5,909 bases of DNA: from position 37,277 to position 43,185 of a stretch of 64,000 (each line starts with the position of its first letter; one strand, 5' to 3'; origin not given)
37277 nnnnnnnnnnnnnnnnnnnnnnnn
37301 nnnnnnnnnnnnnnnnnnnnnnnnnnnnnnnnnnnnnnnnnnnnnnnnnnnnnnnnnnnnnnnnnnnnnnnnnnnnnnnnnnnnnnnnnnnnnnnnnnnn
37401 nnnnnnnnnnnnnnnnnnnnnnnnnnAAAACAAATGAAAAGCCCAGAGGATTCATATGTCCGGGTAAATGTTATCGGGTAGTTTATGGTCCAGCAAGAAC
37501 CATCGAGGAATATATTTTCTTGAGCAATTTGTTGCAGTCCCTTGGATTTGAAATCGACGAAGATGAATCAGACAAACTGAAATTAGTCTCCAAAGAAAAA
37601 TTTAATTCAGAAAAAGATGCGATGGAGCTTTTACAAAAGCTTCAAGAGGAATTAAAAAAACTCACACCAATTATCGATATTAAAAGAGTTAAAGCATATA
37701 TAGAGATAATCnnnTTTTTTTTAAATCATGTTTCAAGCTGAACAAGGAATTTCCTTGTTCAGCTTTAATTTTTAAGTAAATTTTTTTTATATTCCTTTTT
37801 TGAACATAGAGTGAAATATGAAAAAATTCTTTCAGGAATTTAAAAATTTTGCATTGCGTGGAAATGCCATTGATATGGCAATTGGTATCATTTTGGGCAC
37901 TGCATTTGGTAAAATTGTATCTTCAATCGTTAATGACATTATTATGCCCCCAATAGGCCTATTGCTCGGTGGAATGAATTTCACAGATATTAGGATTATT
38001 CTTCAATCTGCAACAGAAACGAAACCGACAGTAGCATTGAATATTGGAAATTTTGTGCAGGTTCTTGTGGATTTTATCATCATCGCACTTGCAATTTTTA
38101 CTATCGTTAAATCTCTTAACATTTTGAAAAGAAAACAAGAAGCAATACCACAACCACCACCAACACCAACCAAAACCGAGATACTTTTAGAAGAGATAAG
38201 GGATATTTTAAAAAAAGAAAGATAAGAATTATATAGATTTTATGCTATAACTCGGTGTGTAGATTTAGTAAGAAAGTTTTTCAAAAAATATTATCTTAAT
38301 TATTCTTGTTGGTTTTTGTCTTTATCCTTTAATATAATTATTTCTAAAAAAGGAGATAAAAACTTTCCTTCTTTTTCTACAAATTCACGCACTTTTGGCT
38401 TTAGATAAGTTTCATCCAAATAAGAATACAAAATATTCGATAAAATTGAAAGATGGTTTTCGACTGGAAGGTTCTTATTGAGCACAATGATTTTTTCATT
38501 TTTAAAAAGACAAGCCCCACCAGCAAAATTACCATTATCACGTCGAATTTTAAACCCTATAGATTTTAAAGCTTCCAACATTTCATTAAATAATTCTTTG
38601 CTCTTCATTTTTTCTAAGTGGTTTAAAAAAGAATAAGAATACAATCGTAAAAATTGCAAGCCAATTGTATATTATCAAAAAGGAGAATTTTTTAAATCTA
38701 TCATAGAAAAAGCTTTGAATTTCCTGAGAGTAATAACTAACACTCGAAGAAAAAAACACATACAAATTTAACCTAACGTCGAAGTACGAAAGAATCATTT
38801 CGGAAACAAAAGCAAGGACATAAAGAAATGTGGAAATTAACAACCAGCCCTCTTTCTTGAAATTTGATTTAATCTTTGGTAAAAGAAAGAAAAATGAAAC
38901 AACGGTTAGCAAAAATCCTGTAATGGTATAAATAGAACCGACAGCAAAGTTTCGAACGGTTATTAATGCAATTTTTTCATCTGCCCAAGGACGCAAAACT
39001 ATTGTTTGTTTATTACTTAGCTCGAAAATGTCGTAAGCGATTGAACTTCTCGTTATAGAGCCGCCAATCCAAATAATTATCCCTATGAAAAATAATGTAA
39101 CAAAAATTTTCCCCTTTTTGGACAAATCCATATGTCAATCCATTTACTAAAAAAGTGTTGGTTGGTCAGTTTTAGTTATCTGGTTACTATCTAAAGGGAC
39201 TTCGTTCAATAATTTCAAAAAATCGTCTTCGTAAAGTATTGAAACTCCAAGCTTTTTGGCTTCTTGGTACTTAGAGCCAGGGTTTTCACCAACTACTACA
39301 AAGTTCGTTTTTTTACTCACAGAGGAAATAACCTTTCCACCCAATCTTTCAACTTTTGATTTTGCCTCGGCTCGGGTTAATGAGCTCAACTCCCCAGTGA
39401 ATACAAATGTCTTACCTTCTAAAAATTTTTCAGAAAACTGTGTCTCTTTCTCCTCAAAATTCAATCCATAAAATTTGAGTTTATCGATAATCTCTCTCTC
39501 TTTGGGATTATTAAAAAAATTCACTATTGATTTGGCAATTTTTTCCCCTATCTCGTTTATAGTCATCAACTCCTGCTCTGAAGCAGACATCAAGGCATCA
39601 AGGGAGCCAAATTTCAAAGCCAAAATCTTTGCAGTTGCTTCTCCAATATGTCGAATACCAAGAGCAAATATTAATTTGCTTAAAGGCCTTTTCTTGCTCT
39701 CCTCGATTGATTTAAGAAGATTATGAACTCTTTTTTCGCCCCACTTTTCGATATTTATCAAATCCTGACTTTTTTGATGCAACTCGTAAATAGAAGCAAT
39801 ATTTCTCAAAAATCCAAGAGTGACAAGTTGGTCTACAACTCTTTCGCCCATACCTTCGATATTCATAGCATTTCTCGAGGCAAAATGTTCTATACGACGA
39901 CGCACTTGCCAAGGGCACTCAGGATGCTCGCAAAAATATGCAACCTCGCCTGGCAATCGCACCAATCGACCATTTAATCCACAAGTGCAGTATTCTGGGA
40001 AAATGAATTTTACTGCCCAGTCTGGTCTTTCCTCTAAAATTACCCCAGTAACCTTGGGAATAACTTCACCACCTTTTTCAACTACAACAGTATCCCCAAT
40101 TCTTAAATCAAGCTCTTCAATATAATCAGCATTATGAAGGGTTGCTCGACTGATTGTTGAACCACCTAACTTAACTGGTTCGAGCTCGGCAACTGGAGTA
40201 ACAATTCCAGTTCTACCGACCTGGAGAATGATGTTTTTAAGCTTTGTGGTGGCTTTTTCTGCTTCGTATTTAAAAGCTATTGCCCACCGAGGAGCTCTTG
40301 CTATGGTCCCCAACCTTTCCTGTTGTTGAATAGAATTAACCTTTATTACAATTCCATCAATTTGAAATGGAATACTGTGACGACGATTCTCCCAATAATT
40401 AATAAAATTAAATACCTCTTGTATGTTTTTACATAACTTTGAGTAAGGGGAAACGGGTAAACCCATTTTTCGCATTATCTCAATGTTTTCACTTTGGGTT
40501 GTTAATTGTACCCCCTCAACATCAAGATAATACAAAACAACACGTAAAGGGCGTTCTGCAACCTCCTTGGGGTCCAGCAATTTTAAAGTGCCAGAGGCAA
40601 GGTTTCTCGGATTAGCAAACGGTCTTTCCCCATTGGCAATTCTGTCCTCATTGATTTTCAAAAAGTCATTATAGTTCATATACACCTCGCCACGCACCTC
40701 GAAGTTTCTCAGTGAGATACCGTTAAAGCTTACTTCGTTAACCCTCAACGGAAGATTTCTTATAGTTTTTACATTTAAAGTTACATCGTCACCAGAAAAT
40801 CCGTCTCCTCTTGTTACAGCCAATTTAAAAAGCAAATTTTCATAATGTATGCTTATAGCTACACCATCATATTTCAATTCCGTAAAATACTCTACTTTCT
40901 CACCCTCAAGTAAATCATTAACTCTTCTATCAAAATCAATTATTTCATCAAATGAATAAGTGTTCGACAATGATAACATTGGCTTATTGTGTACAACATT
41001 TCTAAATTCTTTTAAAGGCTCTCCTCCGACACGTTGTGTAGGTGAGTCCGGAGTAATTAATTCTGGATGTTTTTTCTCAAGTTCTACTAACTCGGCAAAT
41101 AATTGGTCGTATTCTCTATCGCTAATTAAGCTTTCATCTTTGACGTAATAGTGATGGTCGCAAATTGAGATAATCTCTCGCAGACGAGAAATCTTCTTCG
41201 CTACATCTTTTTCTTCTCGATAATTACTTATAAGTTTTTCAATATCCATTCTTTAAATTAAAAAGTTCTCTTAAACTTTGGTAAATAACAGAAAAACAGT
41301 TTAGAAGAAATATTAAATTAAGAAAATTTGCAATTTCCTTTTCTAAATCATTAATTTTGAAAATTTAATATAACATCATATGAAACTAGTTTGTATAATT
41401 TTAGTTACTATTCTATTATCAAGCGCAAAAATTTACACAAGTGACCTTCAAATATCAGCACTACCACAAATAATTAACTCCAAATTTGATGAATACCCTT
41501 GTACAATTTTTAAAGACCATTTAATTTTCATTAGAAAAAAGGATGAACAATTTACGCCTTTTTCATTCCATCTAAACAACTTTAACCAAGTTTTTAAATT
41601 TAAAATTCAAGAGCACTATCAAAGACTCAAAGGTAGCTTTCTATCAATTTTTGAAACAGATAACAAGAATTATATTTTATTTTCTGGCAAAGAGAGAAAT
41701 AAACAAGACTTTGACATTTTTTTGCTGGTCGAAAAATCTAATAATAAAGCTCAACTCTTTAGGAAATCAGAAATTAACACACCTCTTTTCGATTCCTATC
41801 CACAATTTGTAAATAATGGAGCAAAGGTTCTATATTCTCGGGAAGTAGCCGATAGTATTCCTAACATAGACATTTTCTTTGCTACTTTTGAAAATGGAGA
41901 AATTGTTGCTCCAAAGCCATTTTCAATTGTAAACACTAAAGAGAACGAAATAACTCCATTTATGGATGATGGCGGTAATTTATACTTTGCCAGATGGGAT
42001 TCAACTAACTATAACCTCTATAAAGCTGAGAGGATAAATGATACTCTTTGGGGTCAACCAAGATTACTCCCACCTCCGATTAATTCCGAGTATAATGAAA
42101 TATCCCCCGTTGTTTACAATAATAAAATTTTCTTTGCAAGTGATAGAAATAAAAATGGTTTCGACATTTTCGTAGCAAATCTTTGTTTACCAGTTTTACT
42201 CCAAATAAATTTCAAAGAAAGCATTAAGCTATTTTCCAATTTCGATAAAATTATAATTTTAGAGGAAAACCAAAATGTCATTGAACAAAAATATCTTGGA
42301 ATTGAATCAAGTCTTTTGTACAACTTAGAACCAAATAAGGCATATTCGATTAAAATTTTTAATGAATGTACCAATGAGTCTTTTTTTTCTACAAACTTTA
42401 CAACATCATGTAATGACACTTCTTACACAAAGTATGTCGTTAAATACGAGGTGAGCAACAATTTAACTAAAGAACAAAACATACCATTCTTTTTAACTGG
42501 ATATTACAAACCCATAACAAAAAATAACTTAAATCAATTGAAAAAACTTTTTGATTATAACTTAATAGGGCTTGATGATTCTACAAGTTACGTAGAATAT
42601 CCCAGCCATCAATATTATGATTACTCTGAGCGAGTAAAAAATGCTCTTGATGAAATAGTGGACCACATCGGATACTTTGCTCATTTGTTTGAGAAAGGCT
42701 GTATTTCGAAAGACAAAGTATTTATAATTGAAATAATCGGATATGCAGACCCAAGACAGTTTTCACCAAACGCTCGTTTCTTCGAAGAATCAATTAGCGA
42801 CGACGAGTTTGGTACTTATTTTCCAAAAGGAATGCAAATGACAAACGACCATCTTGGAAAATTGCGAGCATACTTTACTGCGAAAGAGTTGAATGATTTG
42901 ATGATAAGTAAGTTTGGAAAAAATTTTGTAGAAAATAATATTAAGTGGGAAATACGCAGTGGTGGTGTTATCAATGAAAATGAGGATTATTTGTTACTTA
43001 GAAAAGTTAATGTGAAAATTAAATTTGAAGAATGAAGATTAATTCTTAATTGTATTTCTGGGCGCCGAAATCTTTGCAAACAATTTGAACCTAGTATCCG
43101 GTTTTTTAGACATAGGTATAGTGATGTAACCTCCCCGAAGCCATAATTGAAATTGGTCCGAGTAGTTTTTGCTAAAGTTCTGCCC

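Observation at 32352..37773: Terminator-bounded four-gene envelope operon: small barrel, Cys-rich lipoprotein-barrel, lipoprotein, and peptidoglycan-anchoring PorE-like protein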

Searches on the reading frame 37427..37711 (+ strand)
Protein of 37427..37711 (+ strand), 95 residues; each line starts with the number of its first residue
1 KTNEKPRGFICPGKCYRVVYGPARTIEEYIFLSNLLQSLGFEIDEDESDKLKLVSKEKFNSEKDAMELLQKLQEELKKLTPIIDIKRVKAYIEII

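Call 87: search_protein_families(library=pfam, proteins=[window:37427-37711:+], max_evalue=10)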
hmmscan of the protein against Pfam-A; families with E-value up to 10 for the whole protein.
seq(95 aa): 7 families
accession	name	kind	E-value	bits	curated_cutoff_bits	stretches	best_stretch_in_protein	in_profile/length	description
PF00715.22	IL2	-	0.0012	19.2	26.2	1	35-91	34-92/145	Interleukin 2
PF25763.1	Aurora-A_bind_CEP192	-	0.012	16.5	23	1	38-83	22-67/68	CEP192 Aurora A binding region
PF04313.20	HSDR_N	-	0.018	15.3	25.1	1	30-84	10-62/198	Type I restriction enzyme R protein N terminus (HSDR_N)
PF17743.7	DUF5580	-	0.026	15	23.9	1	51-82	5-35/94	Family of unknown function (DUF5580) N-terminal domain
PF18899.5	DUF5655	-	0.069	13.7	24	1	59-92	5-39/109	Domain of unknown function (DUF5655)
PF04423.19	Rad50_zn_hook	-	0.073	13.3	24.3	1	58-79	28-48/52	Rad50 zinc hook motif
PF05036.18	SPOR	-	0.1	13.4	21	0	59-75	12-28/76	SPOR domain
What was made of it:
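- On SPOR domain (Pfam PF05036): Window tail scores E 0.1 and 13 bits against a 21-bit cut-off (call 87).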

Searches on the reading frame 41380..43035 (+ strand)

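Call 51: search_protein_families(library=pfam, proteins=[window:41380-43035:+], max_evalue=0.05)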
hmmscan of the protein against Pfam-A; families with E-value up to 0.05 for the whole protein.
window:41380-43035:+ (551 aa): 1 family
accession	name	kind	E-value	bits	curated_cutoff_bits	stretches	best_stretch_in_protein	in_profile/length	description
PF07676.18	PD40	-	0.022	15.1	20.9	0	230-265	1-38/38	WD40-like Beta Propeller Repeat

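Call 65: search_protein_families(library=ncbifam, proteins=[window:41380-43035:+], max_evalue=0.01)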
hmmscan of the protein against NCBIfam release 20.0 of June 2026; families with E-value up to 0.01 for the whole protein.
window:41380-43035:+ (551 aa): 3 families
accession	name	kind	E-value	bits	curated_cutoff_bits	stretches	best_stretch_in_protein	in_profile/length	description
NF053607.1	CHU_0125_OmpA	equivalog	1.1e-12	47.3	620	2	141-267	224-360/639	CHU_0125 family OmpA-like outer membrane integrity protein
TIGR04275.1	beta_prop_Msarc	repeat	0.00041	20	85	1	235-268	6-38/40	beta-propeller repeat protein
NF052230.1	T9SS_PorE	exception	0.00051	18.4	600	1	182-263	326-412/648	PorE family type IX secretion system protein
